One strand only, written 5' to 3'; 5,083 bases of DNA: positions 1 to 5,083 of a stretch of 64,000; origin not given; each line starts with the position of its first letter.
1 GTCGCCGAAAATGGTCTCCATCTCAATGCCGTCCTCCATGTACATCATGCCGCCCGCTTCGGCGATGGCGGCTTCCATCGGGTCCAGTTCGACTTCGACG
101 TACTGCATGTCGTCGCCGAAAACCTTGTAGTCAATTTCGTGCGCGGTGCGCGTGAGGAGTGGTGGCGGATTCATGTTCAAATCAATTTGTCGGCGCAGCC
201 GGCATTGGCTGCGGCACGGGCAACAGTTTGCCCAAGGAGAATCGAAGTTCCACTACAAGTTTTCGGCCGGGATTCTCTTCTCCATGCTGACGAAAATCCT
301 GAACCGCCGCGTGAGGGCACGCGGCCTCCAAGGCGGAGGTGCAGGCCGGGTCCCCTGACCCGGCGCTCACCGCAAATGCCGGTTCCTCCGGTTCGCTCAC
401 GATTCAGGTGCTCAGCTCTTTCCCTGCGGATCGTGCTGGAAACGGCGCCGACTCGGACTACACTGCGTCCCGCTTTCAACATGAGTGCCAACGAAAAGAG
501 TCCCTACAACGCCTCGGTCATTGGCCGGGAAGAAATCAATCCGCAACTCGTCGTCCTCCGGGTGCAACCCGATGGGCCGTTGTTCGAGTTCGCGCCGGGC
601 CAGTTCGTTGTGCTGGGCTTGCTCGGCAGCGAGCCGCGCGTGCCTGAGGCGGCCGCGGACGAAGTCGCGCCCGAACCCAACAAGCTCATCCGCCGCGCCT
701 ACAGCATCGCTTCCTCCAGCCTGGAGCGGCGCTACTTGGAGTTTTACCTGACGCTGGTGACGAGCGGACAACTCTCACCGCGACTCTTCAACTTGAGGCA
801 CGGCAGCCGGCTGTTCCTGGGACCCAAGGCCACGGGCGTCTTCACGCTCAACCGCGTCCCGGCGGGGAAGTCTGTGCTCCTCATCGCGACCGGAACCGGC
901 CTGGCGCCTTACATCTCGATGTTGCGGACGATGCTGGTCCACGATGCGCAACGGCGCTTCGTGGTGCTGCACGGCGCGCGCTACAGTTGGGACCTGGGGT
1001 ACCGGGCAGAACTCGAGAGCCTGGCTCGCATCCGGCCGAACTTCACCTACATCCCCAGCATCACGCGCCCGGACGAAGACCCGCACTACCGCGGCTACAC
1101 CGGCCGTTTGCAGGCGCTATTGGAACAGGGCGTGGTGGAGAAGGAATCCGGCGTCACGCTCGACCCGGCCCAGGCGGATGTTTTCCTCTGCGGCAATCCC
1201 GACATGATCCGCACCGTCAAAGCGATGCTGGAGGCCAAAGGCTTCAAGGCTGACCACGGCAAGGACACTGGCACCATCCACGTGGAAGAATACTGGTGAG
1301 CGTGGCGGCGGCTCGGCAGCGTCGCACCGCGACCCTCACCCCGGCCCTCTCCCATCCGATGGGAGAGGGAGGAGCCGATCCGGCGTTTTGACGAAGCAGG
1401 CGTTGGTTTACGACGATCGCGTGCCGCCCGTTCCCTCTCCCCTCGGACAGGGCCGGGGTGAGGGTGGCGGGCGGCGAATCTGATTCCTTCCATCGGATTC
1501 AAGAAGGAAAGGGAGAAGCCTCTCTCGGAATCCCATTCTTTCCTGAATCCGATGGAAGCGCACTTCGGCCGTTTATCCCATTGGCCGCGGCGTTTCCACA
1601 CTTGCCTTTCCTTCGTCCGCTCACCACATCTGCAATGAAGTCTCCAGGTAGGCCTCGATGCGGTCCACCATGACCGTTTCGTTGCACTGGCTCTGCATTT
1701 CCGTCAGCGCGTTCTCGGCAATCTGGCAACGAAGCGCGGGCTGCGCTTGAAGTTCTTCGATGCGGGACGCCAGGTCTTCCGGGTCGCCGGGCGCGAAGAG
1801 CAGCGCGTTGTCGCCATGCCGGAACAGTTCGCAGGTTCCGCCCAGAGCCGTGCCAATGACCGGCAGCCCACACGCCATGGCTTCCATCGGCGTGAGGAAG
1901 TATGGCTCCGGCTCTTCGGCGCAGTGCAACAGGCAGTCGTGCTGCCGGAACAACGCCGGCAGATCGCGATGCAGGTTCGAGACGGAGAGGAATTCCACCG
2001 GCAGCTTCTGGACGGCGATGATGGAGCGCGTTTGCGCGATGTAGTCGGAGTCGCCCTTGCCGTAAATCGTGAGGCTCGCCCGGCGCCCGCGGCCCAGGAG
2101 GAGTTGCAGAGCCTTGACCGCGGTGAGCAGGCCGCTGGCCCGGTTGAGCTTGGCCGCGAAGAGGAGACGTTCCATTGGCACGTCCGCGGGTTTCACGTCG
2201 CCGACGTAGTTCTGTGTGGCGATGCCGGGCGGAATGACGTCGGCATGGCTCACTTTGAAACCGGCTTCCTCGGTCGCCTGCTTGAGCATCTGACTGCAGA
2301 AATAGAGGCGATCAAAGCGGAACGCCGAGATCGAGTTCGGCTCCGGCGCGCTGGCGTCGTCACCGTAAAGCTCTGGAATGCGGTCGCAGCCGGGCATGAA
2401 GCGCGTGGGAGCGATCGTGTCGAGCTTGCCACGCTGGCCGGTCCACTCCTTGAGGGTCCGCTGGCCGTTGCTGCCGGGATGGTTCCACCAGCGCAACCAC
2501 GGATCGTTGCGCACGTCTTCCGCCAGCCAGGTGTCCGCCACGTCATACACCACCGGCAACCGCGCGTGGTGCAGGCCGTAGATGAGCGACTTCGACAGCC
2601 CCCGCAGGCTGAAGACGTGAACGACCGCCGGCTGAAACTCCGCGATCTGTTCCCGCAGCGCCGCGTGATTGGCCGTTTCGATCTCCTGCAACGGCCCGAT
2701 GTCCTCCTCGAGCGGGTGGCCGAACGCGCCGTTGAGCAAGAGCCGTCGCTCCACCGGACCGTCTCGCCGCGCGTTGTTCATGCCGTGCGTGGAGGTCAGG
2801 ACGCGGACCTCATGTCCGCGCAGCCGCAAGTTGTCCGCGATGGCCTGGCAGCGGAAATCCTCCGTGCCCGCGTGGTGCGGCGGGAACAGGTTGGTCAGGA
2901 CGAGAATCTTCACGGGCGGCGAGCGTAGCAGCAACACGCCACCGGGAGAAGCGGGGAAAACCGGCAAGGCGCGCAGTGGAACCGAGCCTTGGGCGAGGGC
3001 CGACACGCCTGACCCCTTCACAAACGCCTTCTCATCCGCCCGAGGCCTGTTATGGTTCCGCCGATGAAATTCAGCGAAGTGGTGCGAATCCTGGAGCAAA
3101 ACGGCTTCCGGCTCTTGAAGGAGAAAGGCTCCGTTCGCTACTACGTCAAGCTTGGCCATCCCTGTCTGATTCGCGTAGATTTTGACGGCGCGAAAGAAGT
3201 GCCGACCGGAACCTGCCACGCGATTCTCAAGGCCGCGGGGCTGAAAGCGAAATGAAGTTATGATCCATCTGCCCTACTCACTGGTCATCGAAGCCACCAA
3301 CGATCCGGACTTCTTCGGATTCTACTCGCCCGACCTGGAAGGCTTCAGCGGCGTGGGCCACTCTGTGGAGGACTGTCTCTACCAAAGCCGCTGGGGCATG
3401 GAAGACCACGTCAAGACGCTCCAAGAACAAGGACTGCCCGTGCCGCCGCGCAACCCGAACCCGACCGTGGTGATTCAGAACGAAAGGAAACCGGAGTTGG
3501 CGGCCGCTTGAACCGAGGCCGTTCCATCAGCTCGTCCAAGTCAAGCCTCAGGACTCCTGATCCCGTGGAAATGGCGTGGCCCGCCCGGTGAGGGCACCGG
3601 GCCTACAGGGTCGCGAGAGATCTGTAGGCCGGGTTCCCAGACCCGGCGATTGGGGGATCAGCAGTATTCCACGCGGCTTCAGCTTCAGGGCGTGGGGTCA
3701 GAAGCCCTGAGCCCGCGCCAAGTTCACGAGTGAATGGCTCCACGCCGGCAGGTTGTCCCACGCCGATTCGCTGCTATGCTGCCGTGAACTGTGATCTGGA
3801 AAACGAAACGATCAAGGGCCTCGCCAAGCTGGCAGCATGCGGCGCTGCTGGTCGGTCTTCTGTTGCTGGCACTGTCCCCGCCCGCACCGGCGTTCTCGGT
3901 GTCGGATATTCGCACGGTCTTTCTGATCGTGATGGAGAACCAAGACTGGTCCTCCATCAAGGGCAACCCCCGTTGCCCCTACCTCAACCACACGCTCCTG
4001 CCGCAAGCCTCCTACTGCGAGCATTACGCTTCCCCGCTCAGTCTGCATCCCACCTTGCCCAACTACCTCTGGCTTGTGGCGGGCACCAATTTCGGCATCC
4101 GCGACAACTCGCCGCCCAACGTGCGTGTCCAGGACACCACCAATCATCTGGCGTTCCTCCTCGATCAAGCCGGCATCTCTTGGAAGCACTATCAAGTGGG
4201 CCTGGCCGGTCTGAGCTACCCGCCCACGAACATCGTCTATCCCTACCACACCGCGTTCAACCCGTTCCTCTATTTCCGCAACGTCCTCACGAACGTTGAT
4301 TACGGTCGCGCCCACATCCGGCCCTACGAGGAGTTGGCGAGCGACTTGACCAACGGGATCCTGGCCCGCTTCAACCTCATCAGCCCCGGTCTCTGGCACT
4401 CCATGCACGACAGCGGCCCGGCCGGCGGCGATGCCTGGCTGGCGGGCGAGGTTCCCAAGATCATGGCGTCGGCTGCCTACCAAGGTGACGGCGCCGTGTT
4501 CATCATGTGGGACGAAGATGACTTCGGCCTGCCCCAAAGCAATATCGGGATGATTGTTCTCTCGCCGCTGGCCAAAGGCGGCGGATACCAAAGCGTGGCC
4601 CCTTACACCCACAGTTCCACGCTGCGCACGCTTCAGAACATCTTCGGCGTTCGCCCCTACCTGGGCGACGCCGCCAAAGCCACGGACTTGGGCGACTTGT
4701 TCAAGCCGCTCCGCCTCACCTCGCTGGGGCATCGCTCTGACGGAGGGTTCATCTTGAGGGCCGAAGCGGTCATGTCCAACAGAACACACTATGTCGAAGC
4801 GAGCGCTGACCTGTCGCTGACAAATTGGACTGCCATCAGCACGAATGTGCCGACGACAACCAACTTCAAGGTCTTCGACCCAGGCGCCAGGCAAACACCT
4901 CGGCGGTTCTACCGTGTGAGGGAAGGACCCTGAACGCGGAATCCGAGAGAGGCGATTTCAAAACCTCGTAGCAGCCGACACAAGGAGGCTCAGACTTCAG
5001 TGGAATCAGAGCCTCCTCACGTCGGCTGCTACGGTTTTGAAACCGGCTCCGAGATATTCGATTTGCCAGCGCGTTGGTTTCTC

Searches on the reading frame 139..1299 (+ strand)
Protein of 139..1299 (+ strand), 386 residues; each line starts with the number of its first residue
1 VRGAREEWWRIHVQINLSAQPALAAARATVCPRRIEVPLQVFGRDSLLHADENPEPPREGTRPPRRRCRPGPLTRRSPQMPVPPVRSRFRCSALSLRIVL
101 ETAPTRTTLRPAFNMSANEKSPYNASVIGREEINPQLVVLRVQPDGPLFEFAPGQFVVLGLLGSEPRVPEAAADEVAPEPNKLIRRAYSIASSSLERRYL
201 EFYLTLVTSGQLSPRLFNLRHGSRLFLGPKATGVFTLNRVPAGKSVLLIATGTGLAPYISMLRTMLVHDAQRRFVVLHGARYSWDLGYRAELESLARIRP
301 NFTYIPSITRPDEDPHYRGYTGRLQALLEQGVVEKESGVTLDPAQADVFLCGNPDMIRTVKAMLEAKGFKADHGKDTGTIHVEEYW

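Call 67: search_protein_families(library=pfam, proteins=[window:139-1299:+], max_evalue=0.0001)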
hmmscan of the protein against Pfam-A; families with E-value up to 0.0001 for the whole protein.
window:139-1299:+ (386 aa): 1 family
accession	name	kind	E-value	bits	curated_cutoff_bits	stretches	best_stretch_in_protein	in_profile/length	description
PF00175.26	NAD_binding_1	-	2.2e-18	67.3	22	1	248-361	1-108/109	Oxidoreductase NAD-binding domain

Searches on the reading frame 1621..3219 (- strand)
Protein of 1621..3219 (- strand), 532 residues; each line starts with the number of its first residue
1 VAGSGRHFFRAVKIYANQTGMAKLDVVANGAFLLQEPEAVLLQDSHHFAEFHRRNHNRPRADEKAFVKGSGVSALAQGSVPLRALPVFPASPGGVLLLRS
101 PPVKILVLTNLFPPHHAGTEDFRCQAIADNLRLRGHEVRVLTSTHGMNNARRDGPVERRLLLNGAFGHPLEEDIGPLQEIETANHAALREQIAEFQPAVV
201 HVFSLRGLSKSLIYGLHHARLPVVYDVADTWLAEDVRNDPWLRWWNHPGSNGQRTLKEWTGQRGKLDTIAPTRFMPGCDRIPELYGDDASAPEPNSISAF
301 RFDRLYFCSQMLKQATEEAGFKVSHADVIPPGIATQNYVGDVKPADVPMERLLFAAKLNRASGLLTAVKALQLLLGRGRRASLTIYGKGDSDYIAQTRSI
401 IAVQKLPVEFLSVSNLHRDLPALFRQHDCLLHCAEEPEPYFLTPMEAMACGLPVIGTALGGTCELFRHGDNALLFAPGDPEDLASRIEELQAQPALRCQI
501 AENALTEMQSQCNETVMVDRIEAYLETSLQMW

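Call 67: search_protein_families(library=pfam, proteins=[window:1621-3219:-], max_evalue=0.0001)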
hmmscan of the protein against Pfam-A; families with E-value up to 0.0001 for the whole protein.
window:1621-3219:- (532 aa): 6 families
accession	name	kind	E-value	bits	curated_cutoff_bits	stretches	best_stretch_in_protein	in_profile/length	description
PF00534.26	Glycos_transf_1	-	8.8e-24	84.4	26.4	1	351-504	17-169/172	Glycosyl transferases group 1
PF13692.12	Glyco_trans_1_4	-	2e-21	77.2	27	1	351-490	3-139/142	Glycosyl transferases group 1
PF13524.12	Glyco_trans_1_2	-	1.4e-10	41.7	25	1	418-511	38-132/144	Glycosyl transferase-like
PF13439.12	Glyco_transf_4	-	3.4e-10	40.6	28.5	1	126-232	10-108/170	Glycosyltransferase Family 4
PF13579.12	Glyco_trans_4_4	-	4.7e-08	34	29.7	1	124-245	7-119/158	Glycosyl transferase 4-like domain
PF20706.3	GT4-conflict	-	7.5e-05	22.3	26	0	329-469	177-323/385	Family 4 Glycosyltransferase in conflict systems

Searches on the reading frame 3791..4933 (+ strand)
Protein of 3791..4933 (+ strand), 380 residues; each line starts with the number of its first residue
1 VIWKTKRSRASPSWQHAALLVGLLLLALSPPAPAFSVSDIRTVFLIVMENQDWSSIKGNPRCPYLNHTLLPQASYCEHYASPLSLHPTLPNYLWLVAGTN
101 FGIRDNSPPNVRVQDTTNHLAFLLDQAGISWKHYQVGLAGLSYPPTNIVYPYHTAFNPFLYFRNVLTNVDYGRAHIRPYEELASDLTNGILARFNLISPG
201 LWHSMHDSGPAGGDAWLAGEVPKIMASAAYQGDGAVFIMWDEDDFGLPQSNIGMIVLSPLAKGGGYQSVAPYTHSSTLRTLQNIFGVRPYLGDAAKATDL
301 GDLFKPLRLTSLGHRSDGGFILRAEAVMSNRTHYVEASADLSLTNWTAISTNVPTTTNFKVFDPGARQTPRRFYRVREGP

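Call 67: search_protein_families(library=pfam, proteins=[window:3791-4933:+], max_evalue=0.0001)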
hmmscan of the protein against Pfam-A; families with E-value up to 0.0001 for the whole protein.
window:3791-4933:+ (380 aa): 1 family
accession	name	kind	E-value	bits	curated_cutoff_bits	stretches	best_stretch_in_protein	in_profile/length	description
PF04185.19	Phosphoesterase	-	3.8e-23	82.7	23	1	85-287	128-355/356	Phosphoesterase family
